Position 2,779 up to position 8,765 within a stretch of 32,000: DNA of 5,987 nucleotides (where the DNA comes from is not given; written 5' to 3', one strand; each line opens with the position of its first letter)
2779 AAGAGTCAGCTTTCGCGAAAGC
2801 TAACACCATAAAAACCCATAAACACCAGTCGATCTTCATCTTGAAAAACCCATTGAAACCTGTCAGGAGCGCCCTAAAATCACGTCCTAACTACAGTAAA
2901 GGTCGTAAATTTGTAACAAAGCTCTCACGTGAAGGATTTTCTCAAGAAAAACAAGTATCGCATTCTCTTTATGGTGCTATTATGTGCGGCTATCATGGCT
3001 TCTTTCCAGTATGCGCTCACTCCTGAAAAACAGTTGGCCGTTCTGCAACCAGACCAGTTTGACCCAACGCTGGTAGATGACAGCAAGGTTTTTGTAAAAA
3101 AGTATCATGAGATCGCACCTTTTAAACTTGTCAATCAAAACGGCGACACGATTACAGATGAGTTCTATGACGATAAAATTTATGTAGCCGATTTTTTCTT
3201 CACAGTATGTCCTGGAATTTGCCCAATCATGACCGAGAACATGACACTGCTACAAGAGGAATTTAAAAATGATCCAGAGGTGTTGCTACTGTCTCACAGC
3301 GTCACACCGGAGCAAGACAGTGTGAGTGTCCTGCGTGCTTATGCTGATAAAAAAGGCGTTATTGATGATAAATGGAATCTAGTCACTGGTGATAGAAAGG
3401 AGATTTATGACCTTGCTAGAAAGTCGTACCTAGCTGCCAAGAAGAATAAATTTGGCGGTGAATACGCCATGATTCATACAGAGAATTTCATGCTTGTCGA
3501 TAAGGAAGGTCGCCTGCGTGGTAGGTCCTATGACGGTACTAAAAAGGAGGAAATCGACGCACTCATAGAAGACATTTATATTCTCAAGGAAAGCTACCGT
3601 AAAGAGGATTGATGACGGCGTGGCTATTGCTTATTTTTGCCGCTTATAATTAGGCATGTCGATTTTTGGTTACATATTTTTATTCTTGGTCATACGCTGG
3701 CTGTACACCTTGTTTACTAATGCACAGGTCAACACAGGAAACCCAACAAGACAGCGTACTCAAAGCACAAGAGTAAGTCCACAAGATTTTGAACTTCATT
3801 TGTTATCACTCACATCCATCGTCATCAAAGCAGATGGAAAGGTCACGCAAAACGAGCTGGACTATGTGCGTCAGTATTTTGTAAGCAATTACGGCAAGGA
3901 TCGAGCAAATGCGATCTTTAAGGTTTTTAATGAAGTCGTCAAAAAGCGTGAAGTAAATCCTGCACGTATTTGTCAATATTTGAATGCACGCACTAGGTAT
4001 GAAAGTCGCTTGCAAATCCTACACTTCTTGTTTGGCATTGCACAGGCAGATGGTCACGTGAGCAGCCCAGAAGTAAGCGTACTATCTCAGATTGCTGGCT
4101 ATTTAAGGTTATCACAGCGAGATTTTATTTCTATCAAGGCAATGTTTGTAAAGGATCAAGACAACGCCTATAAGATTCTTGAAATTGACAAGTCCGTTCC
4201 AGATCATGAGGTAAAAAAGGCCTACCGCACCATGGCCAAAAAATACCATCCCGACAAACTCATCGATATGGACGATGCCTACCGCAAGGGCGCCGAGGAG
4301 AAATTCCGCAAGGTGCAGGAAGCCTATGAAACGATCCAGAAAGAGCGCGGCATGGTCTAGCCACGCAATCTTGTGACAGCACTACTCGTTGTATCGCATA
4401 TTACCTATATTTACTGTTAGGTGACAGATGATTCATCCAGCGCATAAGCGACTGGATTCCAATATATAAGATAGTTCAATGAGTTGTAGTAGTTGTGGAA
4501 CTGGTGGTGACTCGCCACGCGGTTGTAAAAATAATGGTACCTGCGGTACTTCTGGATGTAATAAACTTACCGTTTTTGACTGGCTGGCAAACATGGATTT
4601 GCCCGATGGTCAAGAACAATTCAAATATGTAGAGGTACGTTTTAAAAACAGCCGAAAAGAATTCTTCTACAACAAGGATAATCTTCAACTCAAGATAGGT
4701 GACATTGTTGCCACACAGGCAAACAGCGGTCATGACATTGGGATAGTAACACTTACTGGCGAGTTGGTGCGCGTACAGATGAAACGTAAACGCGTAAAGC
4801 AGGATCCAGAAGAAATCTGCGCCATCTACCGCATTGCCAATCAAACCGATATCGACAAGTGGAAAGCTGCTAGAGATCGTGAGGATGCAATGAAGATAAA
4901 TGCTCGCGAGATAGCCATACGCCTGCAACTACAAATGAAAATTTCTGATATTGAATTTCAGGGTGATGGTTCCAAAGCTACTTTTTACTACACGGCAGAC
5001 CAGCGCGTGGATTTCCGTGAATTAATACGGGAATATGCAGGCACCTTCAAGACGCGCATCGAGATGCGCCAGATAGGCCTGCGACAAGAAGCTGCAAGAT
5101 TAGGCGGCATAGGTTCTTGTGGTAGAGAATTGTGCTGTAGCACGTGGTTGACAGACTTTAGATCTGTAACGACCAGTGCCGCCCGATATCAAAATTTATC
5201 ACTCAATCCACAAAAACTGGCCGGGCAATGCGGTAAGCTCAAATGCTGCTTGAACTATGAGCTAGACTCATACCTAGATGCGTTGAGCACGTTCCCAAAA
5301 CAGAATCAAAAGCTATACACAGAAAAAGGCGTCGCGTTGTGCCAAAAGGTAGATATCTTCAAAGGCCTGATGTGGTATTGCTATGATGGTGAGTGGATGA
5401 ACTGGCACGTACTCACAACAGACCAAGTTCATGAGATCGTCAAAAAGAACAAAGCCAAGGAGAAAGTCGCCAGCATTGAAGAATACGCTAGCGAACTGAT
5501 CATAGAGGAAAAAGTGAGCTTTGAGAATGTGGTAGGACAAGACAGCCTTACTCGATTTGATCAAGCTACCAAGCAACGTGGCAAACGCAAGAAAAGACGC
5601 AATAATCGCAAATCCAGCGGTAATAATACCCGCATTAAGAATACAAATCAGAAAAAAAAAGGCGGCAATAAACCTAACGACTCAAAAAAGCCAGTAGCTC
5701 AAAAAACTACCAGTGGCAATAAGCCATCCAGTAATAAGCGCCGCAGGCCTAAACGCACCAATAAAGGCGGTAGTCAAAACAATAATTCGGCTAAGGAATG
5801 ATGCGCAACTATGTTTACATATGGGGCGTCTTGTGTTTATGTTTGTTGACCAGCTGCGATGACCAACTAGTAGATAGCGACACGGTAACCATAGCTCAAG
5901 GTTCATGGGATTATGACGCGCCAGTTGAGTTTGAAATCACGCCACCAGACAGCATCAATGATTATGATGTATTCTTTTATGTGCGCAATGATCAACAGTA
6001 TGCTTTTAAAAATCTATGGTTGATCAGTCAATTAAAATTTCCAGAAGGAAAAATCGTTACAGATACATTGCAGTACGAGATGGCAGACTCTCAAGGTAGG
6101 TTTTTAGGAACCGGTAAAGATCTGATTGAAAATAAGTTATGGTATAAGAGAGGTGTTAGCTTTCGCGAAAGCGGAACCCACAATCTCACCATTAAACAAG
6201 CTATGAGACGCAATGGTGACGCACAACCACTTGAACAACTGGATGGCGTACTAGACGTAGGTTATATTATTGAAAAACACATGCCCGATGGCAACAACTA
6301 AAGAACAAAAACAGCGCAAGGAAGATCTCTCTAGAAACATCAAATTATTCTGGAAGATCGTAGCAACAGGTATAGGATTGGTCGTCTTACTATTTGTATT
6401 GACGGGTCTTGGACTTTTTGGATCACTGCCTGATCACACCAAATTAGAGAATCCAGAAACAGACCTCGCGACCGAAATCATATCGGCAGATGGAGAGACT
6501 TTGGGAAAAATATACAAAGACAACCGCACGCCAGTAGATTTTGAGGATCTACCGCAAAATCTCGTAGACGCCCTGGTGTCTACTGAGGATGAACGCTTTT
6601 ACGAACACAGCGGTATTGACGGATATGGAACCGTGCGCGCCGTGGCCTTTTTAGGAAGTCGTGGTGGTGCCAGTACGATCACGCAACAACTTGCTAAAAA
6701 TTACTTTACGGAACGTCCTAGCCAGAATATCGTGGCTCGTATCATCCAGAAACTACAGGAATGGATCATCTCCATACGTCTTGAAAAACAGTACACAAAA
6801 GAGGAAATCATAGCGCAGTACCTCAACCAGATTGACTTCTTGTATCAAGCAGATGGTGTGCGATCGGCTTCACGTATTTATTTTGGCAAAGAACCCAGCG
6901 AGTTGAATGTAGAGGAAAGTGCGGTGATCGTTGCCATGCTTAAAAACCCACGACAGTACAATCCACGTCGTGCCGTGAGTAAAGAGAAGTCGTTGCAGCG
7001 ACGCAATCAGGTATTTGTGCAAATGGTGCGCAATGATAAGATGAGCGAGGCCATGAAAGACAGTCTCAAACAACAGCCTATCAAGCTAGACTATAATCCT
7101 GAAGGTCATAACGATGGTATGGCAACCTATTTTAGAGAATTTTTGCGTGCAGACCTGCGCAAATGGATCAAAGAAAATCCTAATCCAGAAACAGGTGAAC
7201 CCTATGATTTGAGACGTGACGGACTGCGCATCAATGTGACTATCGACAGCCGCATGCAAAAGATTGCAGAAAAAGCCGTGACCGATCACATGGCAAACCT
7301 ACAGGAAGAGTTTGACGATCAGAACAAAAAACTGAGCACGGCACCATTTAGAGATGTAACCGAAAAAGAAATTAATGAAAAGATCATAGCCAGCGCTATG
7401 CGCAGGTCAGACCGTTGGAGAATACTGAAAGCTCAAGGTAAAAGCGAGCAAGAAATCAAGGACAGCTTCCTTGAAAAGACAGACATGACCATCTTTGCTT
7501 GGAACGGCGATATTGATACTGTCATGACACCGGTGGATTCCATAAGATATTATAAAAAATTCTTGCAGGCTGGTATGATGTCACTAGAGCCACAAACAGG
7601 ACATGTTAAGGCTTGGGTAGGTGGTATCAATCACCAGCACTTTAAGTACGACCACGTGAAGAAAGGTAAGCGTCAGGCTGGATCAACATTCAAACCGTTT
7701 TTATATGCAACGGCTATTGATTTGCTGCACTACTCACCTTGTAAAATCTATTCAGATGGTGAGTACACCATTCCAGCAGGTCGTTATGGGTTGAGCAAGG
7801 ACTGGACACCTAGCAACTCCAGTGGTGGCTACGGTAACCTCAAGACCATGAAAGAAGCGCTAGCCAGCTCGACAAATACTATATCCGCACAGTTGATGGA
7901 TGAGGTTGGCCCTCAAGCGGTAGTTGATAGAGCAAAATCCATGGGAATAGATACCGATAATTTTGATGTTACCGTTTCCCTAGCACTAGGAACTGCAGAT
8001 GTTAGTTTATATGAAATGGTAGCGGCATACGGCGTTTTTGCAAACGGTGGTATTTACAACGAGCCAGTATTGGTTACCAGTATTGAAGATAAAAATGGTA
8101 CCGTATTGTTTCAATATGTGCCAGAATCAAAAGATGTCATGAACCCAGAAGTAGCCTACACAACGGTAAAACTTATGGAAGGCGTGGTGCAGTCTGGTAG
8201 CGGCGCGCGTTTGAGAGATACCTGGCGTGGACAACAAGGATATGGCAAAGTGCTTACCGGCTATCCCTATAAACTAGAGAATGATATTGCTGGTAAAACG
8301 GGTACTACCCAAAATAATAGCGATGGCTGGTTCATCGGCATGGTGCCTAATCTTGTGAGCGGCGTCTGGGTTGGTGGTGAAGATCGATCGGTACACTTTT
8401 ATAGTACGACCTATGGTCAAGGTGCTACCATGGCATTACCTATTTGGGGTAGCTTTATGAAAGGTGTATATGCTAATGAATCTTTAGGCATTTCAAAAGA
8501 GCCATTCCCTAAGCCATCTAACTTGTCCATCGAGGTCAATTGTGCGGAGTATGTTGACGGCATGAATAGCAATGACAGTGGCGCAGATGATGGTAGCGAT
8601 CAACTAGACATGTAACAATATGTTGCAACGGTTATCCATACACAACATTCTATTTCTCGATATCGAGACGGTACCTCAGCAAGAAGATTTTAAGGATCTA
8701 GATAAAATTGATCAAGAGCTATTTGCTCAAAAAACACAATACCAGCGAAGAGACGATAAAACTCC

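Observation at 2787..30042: Highly iterated perfect 14-bp palindrome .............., almost always inside genes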

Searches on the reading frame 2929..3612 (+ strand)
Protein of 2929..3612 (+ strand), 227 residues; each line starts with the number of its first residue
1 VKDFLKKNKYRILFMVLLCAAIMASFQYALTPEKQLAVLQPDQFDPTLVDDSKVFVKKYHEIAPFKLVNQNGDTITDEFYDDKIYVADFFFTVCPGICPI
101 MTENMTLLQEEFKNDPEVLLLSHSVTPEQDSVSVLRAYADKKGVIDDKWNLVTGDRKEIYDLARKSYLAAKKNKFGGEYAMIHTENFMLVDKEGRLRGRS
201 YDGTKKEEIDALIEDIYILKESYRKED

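Call 46: search_protein_families(library=pfam, proteins=[window:2929-3612:+], max_evalue=0.00001)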
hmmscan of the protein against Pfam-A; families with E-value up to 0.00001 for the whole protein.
window:2929-3612:+ (227 aa): 1 family
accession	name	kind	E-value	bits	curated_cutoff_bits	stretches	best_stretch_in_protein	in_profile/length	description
PF02630.20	SCO1-SenC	-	9.9e-28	97.2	22.8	1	63-195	2-133/134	SCO1/SenC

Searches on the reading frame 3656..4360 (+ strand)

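Call 46: search_protein_families(library=pfam, proteins=[window:3656-4360:+], max_evalue=0.00001)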
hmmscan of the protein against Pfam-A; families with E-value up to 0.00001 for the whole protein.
window:3656-4360:+ (234 aa): 2 families
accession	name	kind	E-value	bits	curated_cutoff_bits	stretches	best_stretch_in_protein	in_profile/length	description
PF05099.18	TerB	-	2.5e-25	89.5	24.4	1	47-161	2-117/118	Tellurite resistance protein TerB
PF00226.36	DnaJ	-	1.2e-15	57.7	27.8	1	170-230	1-56/63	DnaJ domain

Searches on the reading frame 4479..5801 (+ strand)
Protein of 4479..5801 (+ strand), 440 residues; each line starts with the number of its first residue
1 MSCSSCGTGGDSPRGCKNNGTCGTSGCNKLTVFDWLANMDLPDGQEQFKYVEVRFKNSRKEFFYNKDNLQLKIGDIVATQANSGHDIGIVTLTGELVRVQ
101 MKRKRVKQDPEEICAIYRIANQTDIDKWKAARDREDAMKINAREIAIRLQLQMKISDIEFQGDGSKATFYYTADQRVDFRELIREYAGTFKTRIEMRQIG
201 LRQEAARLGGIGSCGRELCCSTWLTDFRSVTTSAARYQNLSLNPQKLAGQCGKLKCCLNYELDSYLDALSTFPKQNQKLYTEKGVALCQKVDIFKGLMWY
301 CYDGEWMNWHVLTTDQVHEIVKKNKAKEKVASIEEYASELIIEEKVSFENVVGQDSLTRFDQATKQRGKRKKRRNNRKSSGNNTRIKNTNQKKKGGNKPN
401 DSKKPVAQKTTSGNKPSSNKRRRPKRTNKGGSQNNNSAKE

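Call 46: search_protein_families(library=pfam, proteins=[window:4479-5801:+], max_evalue=0.00001)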
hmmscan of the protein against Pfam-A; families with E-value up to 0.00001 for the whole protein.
window:4479-5801:+ (440 aa): 1 family
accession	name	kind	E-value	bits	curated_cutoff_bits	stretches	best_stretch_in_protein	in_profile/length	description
PF04468.17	PSP1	-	8.6e-30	103.4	27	1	116-199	3-86/86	PSP1 C-terminal conserved region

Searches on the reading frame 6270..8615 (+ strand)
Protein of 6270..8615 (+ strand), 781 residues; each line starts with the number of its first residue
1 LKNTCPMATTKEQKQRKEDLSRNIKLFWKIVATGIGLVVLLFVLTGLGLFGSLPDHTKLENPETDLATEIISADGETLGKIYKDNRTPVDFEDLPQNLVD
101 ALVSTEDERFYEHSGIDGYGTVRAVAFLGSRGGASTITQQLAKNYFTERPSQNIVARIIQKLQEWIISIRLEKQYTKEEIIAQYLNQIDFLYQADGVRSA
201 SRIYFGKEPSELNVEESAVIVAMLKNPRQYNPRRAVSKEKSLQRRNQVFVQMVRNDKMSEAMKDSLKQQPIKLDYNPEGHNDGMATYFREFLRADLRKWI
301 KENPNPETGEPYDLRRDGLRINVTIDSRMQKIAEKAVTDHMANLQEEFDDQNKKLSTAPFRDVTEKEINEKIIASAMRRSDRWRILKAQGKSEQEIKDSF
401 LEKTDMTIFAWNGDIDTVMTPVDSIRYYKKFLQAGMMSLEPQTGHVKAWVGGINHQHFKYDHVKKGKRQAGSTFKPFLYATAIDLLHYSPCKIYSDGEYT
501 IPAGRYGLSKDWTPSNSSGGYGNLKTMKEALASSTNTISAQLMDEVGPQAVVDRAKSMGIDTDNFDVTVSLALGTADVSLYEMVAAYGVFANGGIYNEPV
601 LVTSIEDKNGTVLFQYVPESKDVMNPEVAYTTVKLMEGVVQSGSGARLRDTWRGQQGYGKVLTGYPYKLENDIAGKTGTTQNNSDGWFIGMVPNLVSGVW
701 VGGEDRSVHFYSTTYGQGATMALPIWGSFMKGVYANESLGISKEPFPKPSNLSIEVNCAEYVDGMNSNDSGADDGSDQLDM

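Call 46: search_protein_families(library=pfam, proteins=[window:6270-8615:+], max_evalue=0.00001)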
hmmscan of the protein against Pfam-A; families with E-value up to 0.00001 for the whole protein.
window:6270-8615:+ (781 aa): 2 families
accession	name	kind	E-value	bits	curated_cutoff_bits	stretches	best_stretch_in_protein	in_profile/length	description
PF00912.28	Transgly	-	2.4e-52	177.4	27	1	75-252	2-177/178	Transglycosylase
PF00905.27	Transpeptidase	-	3.6e-27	95.8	22.1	1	439-694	6-267/299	Penicillin binding protein transpeptidase domain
